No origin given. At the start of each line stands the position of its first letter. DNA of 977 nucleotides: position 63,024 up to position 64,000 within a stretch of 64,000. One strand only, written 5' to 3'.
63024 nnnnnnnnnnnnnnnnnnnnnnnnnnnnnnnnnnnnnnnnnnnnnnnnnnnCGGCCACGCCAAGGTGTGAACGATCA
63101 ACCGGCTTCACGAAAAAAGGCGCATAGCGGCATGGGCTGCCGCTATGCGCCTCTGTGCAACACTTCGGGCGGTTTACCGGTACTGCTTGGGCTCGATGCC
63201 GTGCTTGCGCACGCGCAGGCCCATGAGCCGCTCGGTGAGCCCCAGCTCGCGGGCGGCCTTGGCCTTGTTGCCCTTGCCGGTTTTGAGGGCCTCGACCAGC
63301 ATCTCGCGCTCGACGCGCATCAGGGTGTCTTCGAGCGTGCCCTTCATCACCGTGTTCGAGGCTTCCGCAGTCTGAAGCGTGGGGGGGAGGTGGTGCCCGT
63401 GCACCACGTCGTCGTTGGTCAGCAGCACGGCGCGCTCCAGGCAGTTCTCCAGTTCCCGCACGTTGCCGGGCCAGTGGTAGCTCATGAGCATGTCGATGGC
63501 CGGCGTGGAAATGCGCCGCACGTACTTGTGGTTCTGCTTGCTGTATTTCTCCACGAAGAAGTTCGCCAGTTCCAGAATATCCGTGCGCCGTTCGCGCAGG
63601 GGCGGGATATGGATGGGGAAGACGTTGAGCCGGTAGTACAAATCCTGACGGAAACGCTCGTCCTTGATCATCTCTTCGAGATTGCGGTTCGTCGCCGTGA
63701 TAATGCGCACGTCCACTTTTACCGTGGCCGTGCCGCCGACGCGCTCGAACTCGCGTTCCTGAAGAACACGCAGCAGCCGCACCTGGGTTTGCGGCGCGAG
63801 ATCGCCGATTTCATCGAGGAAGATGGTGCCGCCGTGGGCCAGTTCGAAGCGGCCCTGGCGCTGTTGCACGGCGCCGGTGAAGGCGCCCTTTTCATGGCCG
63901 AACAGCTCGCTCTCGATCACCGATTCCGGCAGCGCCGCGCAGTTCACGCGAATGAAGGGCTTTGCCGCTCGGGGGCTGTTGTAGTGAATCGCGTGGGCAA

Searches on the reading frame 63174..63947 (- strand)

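Call 78: search_protein_families(library=padloc, proteins=[window:63174-63947:-], max_evalue=0.01)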
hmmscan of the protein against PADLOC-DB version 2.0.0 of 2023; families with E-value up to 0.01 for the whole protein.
window:63174-63947:- (257 aa): 3 families
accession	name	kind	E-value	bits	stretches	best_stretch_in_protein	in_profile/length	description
PDLC01995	RtcR_PspF2--CARF_AAA_HTH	-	7.7e-95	316.8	1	1-252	224-481/481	-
PDLC01994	RtcR_PspF1--CARF_AAA_HTH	-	1.8e-48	163.7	1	1-247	213-466/468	-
PDLC01993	RtcR--CARF_AAA_HTH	-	7.1e-43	144.8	1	1-185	241-430/523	-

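Call 79: search_protein_families(library=pfam, proteins=[window:63174-63947:-], max_evalue=0.01)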
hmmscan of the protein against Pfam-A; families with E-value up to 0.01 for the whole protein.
window:63174-63947:- (257 aa): 6 families
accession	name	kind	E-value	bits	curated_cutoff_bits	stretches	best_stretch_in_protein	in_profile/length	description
PF00158.32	Sigma54_activat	-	1.8e-53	181.1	20.2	1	1-113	56-168/168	Sigma-54 interaction domain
PF25601.1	AAA_lid_14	-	1.8e-28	98.6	27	1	118-198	1-81/87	AAA+ ATPase lid domain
PF14532.12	Sigma54_activ_2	-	2.7e-10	41.1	25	1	31-117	62-138/138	Sigma-54 interaction domain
PF02954.25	HTH_8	-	2.2e-07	30.9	22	1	211-248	4-41/42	Bacterial regulatory protein, Fis family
PF07728.20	AAA_5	-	1.2e-05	25.8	22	1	19-90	56-125/139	AAA domain (dynein-related subfamily)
PF01078.27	Mg_chelatase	-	0.0014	18.5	20.3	0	25-87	93-157/207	Magnesium chelatase, subunit ChlI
